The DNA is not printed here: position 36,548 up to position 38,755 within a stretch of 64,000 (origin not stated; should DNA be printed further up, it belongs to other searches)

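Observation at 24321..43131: Candidate regulated T9SS cargo locus: giant CTD adhesin + dedicated PorV-like shuttle + partner-switching sensor phosphatase/kinase + STAS antagonist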

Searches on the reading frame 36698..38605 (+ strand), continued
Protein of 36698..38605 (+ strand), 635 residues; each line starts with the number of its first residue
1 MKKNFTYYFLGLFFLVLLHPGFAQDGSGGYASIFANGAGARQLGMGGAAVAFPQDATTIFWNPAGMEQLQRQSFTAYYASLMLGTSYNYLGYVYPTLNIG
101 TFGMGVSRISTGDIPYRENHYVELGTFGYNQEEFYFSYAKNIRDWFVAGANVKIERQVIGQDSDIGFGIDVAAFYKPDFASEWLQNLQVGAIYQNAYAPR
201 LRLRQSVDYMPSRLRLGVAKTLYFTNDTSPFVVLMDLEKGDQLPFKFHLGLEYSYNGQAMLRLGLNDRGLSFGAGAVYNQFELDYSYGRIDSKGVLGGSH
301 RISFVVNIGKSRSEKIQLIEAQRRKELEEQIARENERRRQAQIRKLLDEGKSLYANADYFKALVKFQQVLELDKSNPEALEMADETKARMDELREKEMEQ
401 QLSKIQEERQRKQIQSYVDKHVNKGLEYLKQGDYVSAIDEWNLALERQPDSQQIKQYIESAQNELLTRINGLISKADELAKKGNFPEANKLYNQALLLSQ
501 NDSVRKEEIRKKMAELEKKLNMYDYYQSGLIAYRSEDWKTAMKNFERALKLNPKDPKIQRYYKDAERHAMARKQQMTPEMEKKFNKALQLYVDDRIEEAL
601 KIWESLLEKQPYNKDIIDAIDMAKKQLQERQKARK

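Call 25: find_related_loci(query=A1, collection=genome_contigs, flank=10000)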
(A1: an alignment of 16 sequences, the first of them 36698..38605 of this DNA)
Query A1 (635 aa) in genome_contigs; peptide patterns used: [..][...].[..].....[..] (x = any residue, [..] = any of these).
600 stretches matched a pattern (row limit reached: there are more); 557 encode a relative of the query (tblastn E <= 1e-3); the best 80 are kept; 80 distinct loci.
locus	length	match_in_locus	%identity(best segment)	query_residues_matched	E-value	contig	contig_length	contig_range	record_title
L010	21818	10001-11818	33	23-628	4e-105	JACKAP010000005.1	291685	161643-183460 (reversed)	MAG: Calditrichia bacterium isolate HK-STAS-CALD-2 HK-STAS-CALD-2_5, whole genome shotgun sequence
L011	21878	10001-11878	32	9-632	1e-104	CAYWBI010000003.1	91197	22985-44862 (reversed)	MAG TPA_asm: uncultured Calditrichaceae bacterium isolate SRP216583_co1_253 genome assembly, contig: NODE_77_length_9119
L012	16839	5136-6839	27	1-632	1e-63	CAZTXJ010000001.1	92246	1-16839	MAG TPA_asm: uncultured Calditrichaceae bacterium isolate binchicken_co163_344 genome assembly, contig: NODE_192_length_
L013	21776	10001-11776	29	14-628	3e-60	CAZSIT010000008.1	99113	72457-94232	MAG TPA_asm: uncultured Ignavibacteria bacterium isolate SRP119689_co1_142 genome assembly, contig: NODE_182_length_9911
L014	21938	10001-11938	31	6-635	1e-95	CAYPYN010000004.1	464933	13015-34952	MAG TPA_asm: uncultured Bacteroidota bacterium isolate binchicken_co130_117 genome assembly, contig: NODE_15_length_4649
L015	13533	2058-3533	26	24-574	5e-36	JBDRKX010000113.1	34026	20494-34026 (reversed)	MAG: Elusimicrobiota bacterium isolate MEGAHIT-group-1.744 k141_714281, whole genome shotgun sequence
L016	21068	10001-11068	30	28-382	2e-33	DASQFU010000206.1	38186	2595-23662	MAG TPA_asm: Candidatus Limnocylindria bacterium isolate SMAG_U11788 k141_405741, whole genome shotgun sequence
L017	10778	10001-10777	31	9-271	4e-33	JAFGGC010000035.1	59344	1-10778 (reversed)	MAG: Endomicrobiales bacterium isolate Zod_Metabat.1366 k87_11160325, whole genome shotgun sequence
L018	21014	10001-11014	29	3-317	2e-30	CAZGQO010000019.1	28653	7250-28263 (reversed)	MAG TPA_asm: uncultured Ignavibacteriaceae bacterium isolate binchicken_co30_104 genome assembly, contig: NODE_1346_leng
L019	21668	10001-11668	25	39-633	5e-30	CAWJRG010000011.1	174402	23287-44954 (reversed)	MAG: uncultured bacterium isolate MFD03726.bin.1.65 genome assembly, contig: contig_9, whole genome shotgun sequence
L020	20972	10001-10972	29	15-331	1e-29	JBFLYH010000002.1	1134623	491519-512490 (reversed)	MAG: candidate division FCPU426 bacterium isolate MAG080 MAG080_2, whole genome shotgun sequence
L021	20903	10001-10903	30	1-312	4e-29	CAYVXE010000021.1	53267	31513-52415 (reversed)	MAG TPA_asm: uncultured Calditrichaceae bacterium isolate binchicken_co253_176 genome assembly, contig: NODE_198_length_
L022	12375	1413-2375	30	12-336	1e-28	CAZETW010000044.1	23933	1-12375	MAG TPA_asm: uncultured bacterium isolate SRP141376_co1_354 genome assembly, contig: NODE_4623_length_23933_cov_47.01884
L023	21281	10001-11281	25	10-471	1e-26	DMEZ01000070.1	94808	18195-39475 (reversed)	MAG TPA_asm: Elusimicrobia bacterium isolate UBA9639 contig_1263, whole genome shotgun sequence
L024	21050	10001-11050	30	4-303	1e-25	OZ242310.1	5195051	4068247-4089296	MAG: Candidatus Poribacteria bacterium isolate 20da2b61-0884-4a9e-940d-2acfcc06f24a genome assembly, chromosome: 1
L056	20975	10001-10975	26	1-303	4e-21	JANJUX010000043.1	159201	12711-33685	MAG: Candidatus Riflebacteria bacterium isolate RXS2_metabat.bin.35 RXS2_k141_40502, whole genome shotgun sequence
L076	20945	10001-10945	29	23-312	7e-19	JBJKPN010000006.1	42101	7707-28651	MAG: Candidatus Kryptoniota bacterium isolate Bin_123 S1Ck127_738367_flag_0_multi_19.9401_len_42101, whole genome shotgu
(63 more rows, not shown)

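Call 56: predict_structure(alignment_id=A1)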
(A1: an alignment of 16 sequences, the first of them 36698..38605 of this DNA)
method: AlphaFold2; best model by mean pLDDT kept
length: 635 residues; sequences in the alignment: 16
mean_pLDDT: 84.9   pTM: 0.52
mean pLDDT of the five models: 84.9, 84.5, 84.3, 83.2, 82.5
residues with pLDDT >= 90: 270; 70-90: 287; 50-70: 59; < 50: 19
segments of 3 or more residues with pLDDT < 50: 19-28, 402-407
pLDDT, mean of each block of 10 residues (from residue 1): 59 58 41 76 91 93 94 91 79 91 93 68 73 95 92 89 88 91 88 89 72 91 78 92 83 92 90 94 89 66 92 88 91 92 95 93 94 93 91 72 47 75 88 84 87 87 86 88 83 86 83 85 89 90 92 88 90 88 92 91 91 90 88 77
secondary structure, 60 per line:
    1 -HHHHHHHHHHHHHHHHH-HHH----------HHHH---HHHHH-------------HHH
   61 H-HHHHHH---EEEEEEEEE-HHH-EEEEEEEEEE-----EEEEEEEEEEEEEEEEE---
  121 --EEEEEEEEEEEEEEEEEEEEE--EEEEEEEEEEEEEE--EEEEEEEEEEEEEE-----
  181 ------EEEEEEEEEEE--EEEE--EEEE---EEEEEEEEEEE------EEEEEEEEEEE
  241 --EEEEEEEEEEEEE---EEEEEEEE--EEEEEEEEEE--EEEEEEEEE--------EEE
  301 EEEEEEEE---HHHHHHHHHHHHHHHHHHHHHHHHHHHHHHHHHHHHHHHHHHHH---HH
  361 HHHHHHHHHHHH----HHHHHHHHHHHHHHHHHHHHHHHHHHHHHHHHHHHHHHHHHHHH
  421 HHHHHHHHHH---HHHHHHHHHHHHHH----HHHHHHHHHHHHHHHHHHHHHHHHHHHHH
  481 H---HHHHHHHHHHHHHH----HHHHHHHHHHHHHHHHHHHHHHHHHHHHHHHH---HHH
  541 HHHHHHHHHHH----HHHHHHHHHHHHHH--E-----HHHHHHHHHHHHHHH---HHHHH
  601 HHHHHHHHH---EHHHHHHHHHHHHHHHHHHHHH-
elements in order: H2-18 H33-36 H40-44 H58-61 H63-68 E72-80 E86-95 E101-117 E123-143 E146-159 E162-175 E187-197 E200-203 E206-209 E213-223 E230-240 E243-255 E259-266 E269-278 E281-289 E298-308 H312-355 H359-372 H377-430 H434-447 H452-481 H485-498 H503-534 H538-551 H556-569 H578-592 H596-609 H614-634
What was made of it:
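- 36698..38605 (+): PorV-family outer-membrane barrel (aa about 37-310, nt 36806-37627) fused to a roughly 320-aa helical/TPR arm (aa 312-635, nt 37631-38602). The arm is inferred to be periplasmic. The AlphaFold model has pLDDT 84.9, about 14 strands and then long helices (call 56).
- On PorV/PorQ family outer-membrane barrel: The AlphaFold model has pLDDT 84.9 (call 56).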

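Call 69: search_protein_families(library=pfam, proteins=[L056:8991-9725:+, L056:11484-12359:+, L056:12433-14253:+, L056:14291-15352:+, L076:5789-8209:+, L076:8206-9918:+, L076:10824-11570:+, L076:11743-13839:+, L076:14714-16465:+, L056:7400-8929:+], max_evalue=0.001)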
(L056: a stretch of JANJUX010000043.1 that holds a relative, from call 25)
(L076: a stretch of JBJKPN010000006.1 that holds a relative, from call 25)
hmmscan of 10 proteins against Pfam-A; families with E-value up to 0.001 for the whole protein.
L056:8991-9725:+ (244 aa): 2 families
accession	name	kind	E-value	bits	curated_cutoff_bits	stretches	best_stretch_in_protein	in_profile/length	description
PF14559.12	TPR_19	-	5.8e-06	27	25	0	161-211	7-45/68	Tetratricopeptide repeat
PF23914.1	TPR_CcmH_CycH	-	0.00033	21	42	0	131-204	70-134/158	Cytochrome c-type biogenesis protein H TPR domain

L056:11484-12359:+ (291 aa): 2 families
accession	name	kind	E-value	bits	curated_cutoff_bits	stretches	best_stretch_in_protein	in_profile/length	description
PF08501.16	Shikimate_dh_N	-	1.7e-23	83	27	1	20-102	1-83/83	Shikimate dehydrogenase substrate binding domain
PF18317.6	SDH_C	-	3.6e-06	27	25.8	1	260-286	1-27/31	Shikimate 5'-dehydrogenase C-terminal domain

L056:12433-14253:+ (606 aa): 2 families
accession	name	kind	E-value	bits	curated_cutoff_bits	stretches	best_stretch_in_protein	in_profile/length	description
PF00437.27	T2SSE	-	7.5e-140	466.2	24.9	1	207-600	3-370/370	Type II/IV secretion system protein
PF05157.20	MshEN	-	7.8e-23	80.7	23.1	1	93-177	1-86/90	MshEN domain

L056:14291-15352:+ (353 aa): 6 families
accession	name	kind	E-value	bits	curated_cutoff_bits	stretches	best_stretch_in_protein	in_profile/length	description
PF00437.27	T2SSE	-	5.7e-46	157.3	24.9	1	4-279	12-287/370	Type II/IV secretion system protein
PF00265.24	TK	-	0.00047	20.5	20.6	1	126-244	3-126/176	Thymidine kinase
PF13476.12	AAA_23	-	0.00055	21.1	27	0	119-144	17-39/201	AAA domain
PF13555.12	AAA_29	-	0.00068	19.8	27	0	121-144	19-42/61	P-loop containing region of AAA domain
PF13401.12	AAA_22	-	0.00073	20.3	27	0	122-161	3-43/130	AAA domain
PF13604.12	AAA_30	-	0.00091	19.4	27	0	117-150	11-44/191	AAA domain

L076:5789-8209:+ (806 aa): 11 families
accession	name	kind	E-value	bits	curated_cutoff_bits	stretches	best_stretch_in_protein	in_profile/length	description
PF05362.19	Lon_C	-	2.2e-83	279.3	21.1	1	589-790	2-203/205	Lon protease (S16) C-terminal proteolytic domain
PF02190.22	LON_substr_bdg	-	2e-35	123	28.7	1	25-215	2-199/200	ATP-dependent protease La (LON) substrate-binding domain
PF00004.35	AAA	-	1.5e-23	84.1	21.2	1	365-502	1-126/131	ATPase family associated with various cellular activities (AAA)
PF22667.2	Lon_lid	-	6.6e-20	71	27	1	526-580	1-55/57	Lon protease AAA+ ATPase lid domain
PF13541.12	ChlI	-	2.6e-11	43.9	27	1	632-759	1-121/121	Subunit ChlI of Mg-chelatase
PF07728.20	AAA_5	-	1.8e-07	31.7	22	1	365-499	2-139/139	AAA domain (dynein-related subfamily)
PF08298.17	AAA_PrkA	-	1.2e-05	25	25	1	324-387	49-110/358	PrkA AAA domain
PF13401.12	AAA_22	-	3.1e-05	24.7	27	1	361-449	4-97/130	AAA domain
PF01695.23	IstB_IS21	-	4.3e-05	23.6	24.1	1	327-459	59-181/238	IstB-like ATP binding protein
PF07724.20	AAA_2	-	7.6e-05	23.3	27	1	366-494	7-132/166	AAA domain (Cdc48 subfamily)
PF01443.25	Viral_helicase1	-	0.00037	20.8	21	1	369-465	5-100/228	Viral superfamily 1 RNA helicase core domain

L076:8206-9918:+ (570 aa): 11 families
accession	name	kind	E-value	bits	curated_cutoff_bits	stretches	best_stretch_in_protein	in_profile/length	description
PF13177.12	DNA_pol3_delta2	-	8e-48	162.9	27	1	21-178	2-160/161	DNA polymerase III, delta subunit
PF12169.13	DNA_pol3_gamma3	-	2.3e-14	53.8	24.4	1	239-372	8-142/143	DNA polymerase III subunits gamma and tau domain III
PF00004.35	AAA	-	1.4e-13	51.9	21.2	1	42-175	2-125/131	ATPase family associated with various cellular activities (AAA)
PF22608.2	DNAX_ATPase_lid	-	1.5e-12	47.6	27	1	183-229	2-48/49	DNA polymerase III clamp loader subunit, ATPase lid domain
PF05496.18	RuvB_N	-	2.1e-07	31.3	27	1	11-66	2-61/159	Holliday junction DNA helicase RuvB P-loop domain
PF07728.20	AAA_5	-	9.5e-07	29.3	22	1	42-145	3-92/139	AAA domain (dynein-related subfamily)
PF13401.12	AAA_22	-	1.3e-06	29.2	27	1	42-144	9-109/130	AAA domain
PF07724.20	AAA_2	-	4.5e-05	24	27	1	41-145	6-101/166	AAA domain (Cdc48 subfamily)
PF06068.19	TIP49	-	0.00015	21.5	23.8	0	122-157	277-311/347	TIP49 P-loop domain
PF13238.12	AAA_18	-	0.00065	20.6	29.4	0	43-85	3-40/128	AAA domain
PF21960.2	RCF1-5-like_lid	-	0.00089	19.6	27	0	186-218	2-35/43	RCF1/5-like, AAA+ ATPase lid domain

L076:10824-11570:+ (248 aa): 1 family
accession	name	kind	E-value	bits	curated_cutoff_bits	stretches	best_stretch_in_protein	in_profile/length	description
PF07920.16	DUF1684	-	2.9e-41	141.5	25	1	105-242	2-138/139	Protein of unknown function (DUF1684)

L076:11743-13839:+ (698 aa): 4 families
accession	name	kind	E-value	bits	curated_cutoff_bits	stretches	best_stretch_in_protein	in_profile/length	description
PF07228.17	SpoIIE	-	2.6e-44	151.9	25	1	505-698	2-192/192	Stage II sporulation protein E (SpoIIE)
PF01590.32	GAF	-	2.9e-11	44.5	22.4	1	307-441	1-133/133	GAF domain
PF13185.12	GAF_2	-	1.3e-06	29.1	28.6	1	307-442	3-136/136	GAF domain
PF13492.12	GAF_3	-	1.3e-05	26.1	27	1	370-443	60-129/129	GAF domain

L076:14714-16465:+ (583 aa): 2 families
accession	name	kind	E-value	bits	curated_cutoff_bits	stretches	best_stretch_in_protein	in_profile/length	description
PF07228.17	SpoIIE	-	5.4e-52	177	25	1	396-582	5-191/192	Stage II sporulation protein E (SpoIIE)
PF13492.12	GAF_3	-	2.3e-09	38.2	27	1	219-331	13-129/129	GAF domain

L056:7400-8929:+ (509 aa): 3 families
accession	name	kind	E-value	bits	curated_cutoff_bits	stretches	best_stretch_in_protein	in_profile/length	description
PF18962.6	Por_Secre_tail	-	6.8e-06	26.7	27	1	408-457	2-41/75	Secretion system C-terminal sorting domain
PF13860.13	FlgD_ig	-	7.5e-05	23.1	27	0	428-488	21-74/79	FlgD Ig-like domain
PF19077.6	Big_13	-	0.00011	23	27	0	345-387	50-91/102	Bacterial Ig-like domain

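Call 79: search_protein_families(library=pfam, proteins=[L014:8530-9825:+, L014:14277-16310:+, L014:16480-17859:+, L016:9932-11920:+, L016:11698-14088:+, L016:14064-14435:+, L013:11776-13860:+], max_evalue=0.001)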
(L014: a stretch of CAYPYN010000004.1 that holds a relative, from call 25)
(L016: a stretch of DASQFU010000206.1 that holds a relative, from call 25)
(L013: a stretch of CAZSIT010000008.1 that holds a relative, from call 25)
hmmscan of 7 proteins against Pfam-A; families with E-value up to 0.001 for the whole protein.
L014:8530-9825:+ (431 aa): 10 families
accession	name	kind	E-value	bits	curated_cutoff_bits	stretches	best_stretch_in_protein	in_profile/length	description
PF13167.11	GTP-bdg_N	-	6.4e-35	120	25.4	1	31-117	3-89/89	GTP-binding GTPase N-terminal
PF16360.10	GTP-bdg_M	-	5e-32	110.7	29.5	1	119-198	1-79/79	GTP-binding GTPase Middle Region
PF01926.29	MMR_HSR1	-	9.2e-23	81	21.9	1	203-322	1-113/113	50S ribosome-binding GTPase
PF02421.24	FeoB_N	-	5.8e-07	29.6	27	1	203-359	2-155/156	Ferrous iron transport protein B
PF16897.10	MMR_HSR1_Xtn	-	1.1e-06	29.1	35.2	1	304-364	47-104/106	C-terminal region of MMR_HSR1 domain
PF03193.22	RsgA_GTPase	-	5.6e-06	26.7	30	0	285-363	27-107/174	RsgA GTPase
PF02492.25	cobW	-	3.8e-05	23.8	20.7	1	248-339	83-169/180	CobW/HypB/UreG, nucleotide-binding domain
PF00009.33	GTP_EFTU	-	6.2e-05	23.1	26.5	0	278-363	90-185/188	Elongation factor Tu GTP binding domain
PF00025.27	Arf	-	0.00012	22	22.3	0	201-328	14-130/174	ADP-ribosylation factor family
PF00350.29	Dynamin_N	-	0.00019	21.9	27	0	204-231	1-28/168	Dynamin family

L014:14277-16310:+ (677 aa): 1 family
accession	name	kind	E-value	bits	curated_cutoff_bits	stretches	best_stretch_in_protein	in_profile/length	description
PF06439.18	3keto-disac_hyd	-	9.5e-07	29.5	26.8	1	521-659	12-172/187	3-keto-disaccharide hydrolase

L014:16480-17859:+ (459 aa): 3 families
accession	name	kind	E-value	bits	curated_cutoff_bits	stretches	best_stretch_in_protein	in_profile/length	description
PF03349.22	Toluene_X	-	1.4e-69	235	29.7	1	20-456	2-421/421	Outer membrane protein transport protein (OMPP1/FadL/TodX)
PF10677.15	DUF2490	-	3.7e-09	37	29.8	0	397-428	150-181/186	Protein of unknown function (DUF2490)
PF13505.12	OMP_b-brl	-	6.3e-09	36.7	28.7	0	124-253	49-158/175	Outer membrane protein beta-barrel domain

L016:9932-11920:+ (662 aa): 5 families
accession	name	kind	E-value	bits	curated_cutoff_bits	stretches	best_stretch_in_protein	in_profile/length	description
PF07719.23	TPR_2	-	1.5e-11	43.9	27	0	607-637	4-34/34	Tetratricopeptide repeat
PF00515.34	TPR_1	-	4.7e-10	39.3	27.8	1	607-637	4-34/34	Tetratricopeptide repeat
PF13428.12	TPR_14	-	8.7e-08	32.6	23.5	0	606-644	3-41/44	Tetratricopeptide repeat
PF14559.12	TPR_19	-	5.3e-07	30.3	25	0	615-653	2-40/68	Tetratricopeptide repeat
PF13414.12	TPR_11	-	0.00052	20.1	26.8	0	615-640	5-30/42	TPR repeat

L016:11698-14088:+ (796 aa): 4 families
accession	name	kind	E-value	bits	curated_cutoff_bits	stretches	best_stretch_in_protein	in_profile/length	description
PF07228.17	SpoIIE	-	6.7e-49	166.9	25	1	402-597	2-191/192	Stage II sporulation protein E (SpoIIE)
PF13581.12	HATPase_c_2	-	1.1e-11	45.3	27.4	1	643-782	2-126/127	Histidine kinase-like ATPase domain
PF17203.10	sCache_3_2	-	1.2e-11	45.3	28.4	1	134-269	3-138/140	Single cache domain 3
PF00672.30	HAMP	-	5.6e-11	43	25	1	293-342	4-53/53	HAMP domain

L016:14064-14435:+ (123 aa): 2 families
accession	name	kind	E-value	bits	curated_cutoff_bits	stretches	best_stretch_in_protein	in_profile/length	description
PF01740.26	STAS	-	7.1e-16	58.3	22.6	1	19-114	7-104/106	STAS domain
PF13466.11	STAS_2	-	4.6e-12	46.4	29.2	1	25-104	1-80/80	STAS domain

L013:11776-13860:+ (695 aa): 5 families
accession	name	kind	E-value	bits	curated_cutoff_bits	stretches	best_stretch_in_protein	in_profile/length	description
PF07228.17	SpoIIE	-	7.4e-49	166.7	25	1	457-650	4-190/192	Stage II sporulation protein E (SpoIIE)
PF13581.12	HATPase_c_2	-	3.8e-21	75.9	27.4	1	12-137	1-127/127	Histidine kinase-like ATPase domain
PF00672.30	HAMP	-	3.2e-06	27.8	25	1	348-388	4-46/53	HAMP domain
PF02518.31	HATPase_c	-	4.9e-05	24.2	26.4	1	42-127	5-93/111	Histidine kinase-, DNA gyrase B-, and HSP90-like ATPase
PF17203.10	sCache_3_2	-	0.00083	19.9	28.4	0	182-271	5-95/140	Single cache domain 3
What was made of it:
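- In L016 the kinase sits C-terminal to the PP2C, yet giant, barrel-TPR and STAS are kept (call 79).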
